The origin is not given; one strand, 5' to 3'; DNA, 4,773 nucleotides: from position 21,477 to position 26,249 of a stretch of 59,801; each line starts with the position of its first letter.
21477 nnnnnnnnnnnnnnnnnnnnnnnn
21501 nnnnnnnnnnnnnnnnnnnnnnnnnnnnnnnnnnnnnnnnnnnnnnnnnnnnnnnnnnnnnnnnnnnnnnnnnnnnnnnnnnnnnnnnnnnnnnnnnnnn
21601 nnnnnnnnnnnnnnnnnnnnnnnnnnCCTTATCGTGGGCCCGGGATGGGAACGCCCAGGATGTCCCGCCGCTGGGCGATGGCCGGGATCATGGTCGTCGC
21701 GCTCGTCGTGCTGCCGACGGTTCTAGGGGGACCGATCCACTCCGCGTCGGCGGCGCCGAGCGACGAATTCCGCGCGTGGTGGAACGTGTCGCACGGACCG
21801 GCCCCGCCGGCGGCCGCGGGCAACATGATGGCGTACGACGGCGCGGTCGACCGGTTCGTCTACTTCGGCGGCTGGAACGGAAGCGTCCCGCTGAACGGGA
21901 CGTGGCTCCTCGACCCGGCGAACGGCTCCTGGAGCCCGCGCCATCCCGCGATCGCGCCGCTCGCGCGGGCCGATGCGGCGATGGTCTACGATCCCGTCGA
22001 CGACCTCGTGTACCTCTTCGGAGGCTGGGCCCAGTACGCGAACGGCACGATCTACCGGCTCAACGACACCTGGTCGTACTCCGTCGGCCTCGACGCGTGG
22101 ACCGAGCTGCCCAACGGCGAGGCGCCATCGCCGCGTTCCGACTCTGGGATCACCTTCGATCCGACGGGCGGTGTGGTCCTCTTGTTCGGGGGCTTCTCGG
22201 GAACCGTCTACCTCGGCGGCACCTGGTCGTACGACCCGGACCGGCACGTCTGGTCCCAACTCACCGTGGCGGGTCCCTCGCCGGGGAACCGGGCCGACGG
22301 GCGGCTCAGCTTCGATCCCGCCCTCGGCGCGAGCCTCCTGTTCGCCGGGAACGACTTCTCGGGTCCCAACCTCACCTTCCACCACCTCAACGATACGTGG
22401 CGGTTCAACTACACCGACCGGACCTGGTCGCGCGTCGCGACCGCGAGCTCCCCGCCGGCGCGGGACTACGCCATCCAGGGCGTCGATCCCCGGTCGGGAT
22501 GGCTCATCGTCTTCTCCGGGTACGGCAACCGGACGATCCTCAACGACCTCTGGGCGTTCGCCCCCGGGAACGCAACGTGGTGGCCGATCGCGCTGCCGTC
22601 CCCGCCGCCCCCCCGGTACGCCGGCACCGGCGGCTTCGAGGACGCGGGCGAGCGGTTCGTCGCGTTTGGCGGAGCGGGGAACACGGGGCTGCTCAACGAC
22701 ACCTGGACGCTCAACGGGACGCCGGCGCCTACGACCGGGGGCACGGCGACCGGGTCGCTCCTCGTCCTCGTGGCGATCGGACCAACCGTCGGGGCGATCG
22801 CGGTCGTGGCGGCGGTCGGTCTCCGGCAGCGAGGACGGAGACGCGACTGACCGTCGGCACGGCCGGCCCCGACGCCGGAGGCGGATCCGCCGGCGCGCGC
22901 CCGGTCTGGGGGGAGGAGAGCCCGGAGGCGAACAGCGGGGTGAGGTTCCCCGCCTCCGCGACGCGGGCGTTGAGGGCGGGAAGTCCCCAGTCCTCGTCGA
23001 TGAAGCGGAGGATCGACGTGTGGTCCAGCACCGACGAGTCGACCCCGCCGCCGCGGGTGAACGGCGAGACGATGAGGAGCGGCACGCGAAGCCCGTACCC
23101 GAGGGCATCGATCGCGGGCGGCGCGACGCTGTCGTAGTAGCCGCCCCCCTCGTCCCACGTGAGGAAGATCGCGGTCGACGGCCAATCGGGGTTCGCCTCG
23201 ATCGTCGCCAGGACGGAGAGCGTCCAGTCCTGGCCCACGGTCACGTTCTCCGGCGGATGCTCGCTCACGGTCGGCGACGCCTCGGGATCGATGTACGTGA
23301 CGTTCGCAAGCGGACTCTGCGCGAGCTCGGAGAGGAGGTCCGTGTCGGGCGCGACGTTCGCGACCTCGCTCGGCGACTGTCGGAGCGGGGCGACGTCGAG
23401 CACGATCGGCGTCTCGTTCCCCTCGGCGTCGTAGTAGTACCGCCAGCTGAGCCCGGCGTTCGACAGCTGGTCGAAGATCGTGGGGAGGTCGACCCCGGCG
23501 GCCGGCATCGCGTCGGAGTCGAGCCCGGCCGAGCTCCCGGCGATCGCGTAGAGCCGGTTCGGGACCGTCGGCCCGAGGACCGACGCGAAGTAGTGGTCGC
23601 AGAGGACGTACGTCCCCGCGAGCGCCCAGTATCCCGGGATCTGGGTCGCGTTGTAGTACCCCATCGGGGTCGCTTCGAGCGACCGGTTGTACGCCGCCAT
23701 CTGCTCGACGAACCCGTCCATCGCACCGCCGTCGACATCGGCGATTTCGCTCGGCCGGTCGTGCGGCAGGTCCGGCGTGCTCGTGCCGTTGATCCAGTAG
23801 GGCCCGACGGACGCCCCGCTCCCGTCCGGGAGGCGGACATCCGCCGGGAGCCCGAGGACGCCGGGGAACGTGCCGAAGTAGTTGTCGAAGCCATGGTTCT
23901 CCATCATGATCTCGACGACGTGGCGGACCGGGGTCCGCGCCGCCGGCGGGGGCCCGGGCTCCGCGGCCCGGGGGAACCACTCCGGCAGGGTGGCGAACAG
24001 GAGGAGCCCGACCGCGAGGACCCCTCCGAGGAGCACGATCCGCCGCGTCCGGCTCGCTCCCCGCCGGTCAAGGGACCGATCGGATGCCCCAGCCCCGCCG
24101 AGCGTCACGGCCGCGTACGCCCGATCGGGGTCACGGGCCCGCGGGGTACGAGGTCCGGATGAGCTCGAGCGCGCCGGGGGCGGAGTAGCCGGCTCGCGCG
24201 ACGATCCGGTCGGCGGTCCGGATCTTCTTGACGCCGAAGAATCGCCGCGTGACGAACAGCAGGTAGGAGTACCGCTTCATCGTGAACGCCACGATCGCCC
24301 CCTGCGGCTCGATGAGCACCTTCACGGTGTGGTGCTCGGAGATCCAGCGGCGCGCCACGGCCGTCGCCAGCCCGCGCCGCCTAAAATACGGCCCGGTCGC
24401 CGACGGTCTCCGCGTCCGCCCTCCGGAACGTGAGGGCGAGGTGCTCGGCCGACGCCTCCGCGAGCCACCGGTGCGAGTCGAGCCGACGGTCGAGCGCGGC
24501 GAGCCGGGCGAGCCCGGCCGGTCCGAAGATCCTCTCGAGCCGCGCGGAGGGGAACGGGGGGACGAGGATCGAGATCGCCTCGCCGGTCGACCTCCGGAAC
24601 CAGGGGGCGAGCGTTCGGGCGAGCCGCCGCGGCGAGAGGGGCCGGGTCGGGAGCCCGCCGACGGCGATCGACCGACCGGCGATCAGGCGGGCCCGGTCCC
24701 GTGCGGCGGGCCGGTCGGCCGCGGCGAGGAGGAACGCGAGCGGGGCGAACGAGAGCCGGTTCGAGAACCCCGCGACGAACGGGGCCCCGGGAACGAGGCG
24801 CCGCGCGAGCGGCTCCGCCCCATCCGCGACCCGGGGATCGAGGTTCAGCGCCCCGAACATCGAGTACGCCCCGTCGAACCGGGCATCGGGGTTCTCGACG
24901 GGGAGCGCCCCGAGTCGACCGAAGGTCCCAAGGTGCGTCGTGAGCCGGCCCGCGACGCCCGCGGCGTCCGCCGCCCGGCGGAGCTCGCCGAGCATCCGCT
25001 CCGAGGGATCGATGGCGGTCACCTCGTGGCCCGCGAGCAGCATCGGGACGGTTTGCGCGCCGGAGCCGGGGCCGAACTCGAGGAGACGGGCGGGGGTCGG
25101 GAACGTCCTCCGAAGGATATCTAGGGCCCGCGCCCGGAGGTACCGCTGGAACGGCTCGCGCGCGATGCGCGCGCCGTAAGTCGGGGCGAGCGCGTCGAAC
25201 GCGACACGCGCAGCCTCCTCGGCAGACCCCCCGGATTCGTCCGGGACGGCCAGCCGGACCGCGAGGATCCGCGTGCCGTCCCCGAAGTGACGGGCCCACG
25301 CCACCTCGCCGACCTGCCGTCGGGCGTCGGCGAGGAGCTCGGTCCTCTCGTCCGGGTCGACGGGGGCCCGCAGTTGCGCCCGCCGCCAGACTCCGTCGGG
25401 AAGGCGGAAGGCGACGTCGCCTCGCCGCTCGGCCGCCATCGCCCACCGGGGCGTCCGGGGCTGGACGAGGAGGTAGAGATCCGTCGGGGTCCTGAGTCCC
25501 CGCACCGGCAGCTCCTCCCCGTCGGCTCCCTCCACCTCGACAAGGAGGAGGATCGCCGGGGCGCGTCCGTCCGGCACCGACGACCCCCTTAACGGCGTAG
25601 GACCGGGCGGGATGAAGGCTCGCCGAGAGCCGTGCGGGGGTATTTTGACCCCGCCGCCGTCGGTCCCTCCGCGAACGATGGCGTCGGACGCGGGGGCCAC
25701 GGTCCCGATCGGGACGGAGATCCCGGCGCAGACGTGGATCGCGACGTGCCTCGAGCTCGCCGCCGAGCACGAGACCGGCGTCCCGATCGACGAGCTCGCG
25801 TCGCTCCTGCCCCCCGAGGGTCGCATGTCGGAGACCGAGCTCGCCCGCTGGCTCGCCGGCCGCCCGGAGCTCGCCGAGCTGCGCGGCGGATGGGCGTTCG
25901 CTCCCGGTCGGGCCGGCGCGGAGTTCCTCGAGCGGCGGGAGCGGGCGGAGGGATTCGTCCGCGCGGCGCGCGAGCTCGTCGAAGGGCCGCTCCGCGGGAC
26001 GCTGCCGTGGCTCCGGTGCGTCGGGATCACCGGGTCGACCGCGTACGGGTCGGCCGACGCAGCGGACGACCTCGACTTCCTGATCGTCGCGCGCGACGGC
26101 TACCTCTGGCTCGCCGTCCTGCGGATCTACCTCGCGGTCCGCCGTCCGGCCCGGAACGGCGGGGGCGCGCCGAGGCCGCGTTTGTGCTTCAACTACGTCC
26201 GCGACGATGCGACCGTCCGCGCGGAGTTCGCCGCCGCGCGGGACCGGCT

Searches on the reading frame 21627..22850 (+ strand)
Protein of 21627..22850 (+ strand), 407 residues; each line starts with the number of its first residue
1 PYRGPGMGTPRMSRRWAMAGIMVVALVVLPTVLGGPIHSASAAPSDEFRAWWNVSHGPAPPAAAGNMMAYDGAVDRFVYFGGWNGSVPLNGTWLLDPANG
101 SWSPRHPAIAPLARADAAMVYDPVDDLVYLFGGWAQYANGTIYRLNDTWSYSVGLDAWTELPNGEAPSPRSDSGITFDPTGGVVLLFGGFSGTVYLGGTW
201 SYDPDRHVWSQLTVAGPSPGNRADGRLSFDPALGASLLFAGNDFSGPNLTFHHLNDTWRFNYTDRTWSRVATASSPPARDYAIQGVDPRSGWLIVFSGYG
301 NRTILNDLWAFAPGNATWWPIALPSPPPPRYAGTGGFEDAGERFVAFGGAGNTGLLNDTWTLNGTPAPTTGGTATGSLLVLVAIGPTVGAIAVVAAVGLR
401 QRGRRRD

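Call 27: search_protein_families(library=pfam, proteins=[window:21627-22850:+], max_evalue=0.001)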
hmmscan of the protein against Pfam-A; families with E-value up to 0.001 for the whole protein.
window:21627-22850:+ (407 aa): 8 families
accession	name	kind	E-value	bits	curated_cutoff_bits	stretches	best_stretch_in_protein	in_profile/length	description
PF24681.1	Kelch_KLHDC2_KLHL20_DRC7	-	1.3e-39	136.2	50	2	55-224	43-206/221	KLHDC2/KLHL20/DRC7 Kelch-repeats domain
PF13415.12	Kelch_3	-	6.8e-29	99.8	22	4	126-171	2-41/48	Galactose oxidase, central domain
PF13418.12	Kelch_4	-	9.8e-27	93.1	21.6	4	113-167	1-48/49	Galactose oxidase, central domain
PF24981.1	Beta-prop_ATRN-LZTR1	-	7.7e-19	68.5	50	2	180-351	48-221/289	Attractin/LZTR1 beta-propeller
PF13964.12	Kelch_6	-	3.7e-16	58.9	25.3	0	123-163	9-45/50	Kelch motif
PF01344.31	Kelch_1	-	5.4e-16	58.2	20.1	1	181-212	11-42/46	Kelch motif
PF13854.13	Kelch_HCF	-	1.1e-09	38.5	113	0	70-139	196-263/345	Host cell factor, Kelch-repeats domain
PF24996.1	NANM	-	4.3e-07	29.5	45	0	120-194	58-129/350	N-acetylneuraminate epimerase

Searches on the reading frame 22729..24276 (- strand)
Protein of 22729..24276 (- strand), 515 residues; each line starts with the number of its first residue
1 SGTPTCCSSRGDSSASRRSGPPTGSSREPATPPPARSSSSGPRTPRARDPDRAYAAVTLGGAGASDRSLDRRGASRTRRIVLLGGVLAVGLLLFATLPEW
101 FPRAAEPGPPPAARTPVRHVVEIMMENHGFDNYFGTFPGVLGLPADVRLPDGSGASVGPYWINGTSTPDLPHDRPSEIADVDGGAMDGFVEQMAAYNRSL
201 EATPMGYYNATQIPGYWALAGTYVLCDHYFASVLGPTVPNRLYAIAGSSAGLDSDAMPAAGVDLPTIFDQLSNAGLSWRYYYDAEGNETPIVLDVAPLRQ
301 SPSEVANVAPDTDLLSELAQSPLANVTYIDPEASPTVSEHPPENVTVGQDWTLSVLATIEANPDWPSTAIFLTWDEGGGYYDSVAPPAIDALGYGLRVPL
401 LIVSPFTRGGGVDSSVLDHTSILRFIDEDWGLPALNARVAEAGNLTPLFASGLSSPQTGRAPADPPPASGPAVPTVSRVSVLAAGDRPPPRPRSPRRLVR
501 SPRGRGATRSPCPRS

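Call 81: search_protein_families(library=pfam, proteins=[window:22729-24276:-], max_evalue=0.001)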
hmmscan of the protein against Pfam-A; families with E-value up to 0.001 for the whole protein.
window:22729-24276:- (515 aa): 1 family
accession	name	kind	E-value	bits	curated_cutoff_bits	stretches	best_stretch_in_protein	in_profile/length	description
PF04185.19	Phosphoesterase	-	1.6e-71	241.7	23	1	117-433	1-356/356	Phosphoesterase family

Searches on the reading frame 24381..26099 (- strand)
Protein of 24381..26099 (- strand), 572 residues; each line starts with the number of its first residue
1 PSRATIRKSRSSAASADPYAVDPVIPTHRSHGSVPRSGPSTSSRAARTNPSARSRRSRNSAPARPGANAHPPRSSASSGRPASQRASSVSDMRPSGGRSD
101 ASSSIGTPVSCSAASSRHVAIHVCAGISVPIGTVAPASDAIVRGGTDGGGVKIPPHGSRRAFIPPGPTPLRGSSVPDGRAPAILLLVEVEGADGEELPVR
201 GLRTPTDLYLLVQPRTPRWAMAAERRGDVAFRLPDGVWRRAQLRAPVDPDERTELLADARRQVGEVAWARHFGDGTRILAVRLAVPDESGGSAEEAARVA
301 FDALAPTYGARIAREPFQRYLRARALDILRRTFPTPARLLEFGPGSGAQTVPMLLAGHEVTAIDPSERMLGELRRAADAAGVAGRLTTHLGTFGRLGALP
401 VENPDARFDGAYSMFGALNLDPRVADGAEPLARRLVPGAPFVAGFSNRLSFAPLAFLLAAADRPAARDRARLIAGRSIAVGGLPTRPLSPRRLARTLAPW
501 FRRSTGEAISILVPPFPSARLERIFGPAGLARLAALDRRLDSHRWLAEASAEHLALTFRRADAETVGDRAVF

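Call 81: search_protein_families(library=pfam, proteins=[window:24381-26099:-], max_evalue=0.001)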
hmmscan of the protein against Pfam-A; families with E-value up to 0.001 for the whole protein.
window:24381-26099:- (572 aa): 3 families
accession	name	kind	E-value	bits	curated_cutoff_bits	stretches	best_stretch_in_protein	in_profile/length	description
PF13649.12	Methyltransf_25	-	7.7e-08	33.4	27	1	340-438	2-96/97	Methyltransferase domain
PF08241.18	Methyltransf_11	-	1e-05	26.5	21.2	1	340-439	1-91/95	Methyltransferase domain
PF13489.12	Methyltransf_23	-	1.6e-05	25.1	27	1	317-373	1-60/164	Methyltransferase domain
